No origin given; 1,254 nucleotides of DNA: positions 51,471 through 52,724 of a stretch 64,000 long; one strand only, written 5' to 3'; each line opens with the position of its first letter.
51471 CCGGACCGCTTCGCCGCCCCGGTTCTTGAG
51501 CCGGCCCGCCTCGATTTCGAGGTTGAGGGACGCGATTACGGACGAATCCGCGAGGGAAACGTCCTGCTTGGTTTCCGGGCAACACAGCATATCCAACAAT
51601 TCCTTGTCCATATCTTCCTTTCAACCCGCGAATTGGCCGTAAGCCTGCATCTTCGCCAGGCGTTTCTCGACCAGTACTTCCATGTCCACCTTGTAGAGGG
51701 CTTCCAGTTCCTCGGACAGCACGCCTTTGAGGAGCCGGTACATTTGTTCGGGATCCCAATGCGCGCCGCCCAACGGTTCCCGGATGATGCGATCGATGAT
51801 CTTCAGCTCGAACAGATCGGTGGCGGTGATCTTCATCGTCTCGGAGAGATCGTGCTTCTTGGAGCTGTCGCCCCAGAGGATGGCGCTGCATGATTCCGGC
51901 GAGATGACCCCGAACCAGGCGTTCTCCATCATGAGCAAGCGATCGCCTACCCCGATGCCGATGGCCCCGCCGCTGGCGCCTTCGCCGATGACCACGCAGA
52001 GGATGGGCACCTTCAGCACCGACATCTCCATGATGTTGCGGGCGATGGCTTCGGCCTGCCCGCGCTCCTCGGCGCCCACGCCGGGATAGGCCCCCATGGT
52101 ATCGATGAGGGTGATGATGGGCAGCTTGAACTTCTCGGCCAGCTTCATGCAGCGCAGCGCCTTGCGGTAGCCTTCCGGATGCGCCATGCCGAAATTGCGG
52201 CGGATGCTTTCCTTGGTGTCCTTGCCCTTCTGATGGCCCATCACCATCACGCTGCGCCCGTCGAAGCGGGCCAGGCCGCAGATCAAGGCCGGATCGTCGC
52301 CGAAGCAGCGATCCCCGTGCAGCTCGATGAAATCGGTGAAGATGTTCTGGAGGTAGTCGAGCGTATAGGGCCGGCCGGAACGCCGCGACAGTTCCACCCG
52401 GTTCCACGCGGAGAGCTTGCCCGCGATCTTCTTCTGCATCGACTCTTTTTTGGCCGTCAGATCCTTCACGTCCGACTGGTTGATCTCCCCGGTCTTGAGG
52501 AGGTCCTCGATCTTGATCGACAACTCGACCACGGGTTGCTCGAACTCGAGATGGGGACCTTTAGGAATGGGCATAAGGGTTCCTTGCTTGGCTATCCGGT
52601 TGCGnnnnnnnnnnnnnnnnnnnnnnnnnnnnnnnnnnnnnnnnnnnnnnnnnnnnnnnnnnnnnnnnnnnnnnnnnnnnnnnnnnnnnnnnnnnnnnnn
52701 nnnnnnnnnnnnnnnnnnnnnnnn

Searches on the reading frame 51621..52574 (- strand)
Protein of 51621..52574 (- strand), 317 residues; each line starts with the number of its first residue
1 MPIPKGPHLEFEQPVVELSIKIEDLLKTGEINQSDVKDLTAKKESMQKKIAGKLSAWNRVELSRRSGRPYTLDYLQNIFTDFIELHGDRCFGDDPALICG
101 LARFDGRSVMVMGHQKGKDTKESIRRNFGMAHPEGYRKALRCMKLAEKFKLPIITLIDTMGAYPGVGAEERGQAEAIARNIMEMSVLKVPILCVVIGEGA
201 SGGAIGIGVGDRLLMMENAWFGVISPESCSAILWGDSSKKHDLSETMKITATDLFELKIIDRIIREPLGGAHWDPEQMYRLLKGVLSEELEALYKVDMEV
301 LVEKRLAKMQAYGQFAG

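Call 3: search_protein_families(library=pfam, proteins=[window:51621-52574:-])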
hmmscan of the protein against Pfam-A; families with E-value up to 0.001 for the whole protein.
window:51621-52574:- (317 aa): 2 families
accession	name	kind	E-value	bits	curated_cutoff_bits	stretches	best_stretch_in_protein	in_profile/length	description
PF03255.19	ACCA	-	2.3e-135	451.2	23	1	9-313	2-310/310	Acetyl co-enzyme A carboxylase carboxyltransferase-like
PF01039.27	Carboxyl_trans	-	4.3e-18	65.6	22.3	1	96-242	283-425/493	Carboxyl transferase domain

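Call 4: search_protein_families(library=ncbifam, proteins=[window:51621-52574:-])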
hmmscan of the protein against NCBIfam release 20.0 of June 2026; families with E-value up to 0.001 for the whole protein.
window:51621-52574:- (317 aa): 6 families
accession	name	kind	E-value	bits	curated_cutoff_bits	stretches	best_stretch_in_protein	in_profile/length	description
NF004344.0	PRK05724.1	equivalog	6.6e-137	456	357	1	8-315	5-316/319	acetyl-CoA carboxylase carboxyltransferase subunit alpha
TIGR00513.1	accA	equivalog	8.8e-130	432.8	319.3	1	8-315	5-316/321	acetyl-CoA carboxylase carboxyl transferase subunit alpha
NF041504.1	AccA_sub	subfamily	6.9e-107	356.6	300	1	57-311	1-255/257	carboxyltransferase subunit alpha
NF008971.0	PRK12319.1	equivalog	6.6e-89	297.9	406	1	60-312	8-256/256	acetyl-CoA carboxylase carboxyl transferase subunit alpha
TIGR01117.1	mmdA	subfamily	1.4e-06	27.4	998.8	1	95-237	303-441/512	methylmalonyl-CoA decarboxylase subunit alpha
TIGR03134.1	malonate_gamma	equivalog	2.1e-06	27.4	237.15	1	92-254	18-190/258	biotin-independent malonate decarboxylase subunit gamma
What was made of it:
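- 51621..52574 (-): accA, acetyl-CoA carboxylase carboxyltransferase alpha. It is the first ACC gene of the co-directional run. TIGR00513 432.8 bits (cut-off 319.3) and PF03255 (calls 3, 4).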
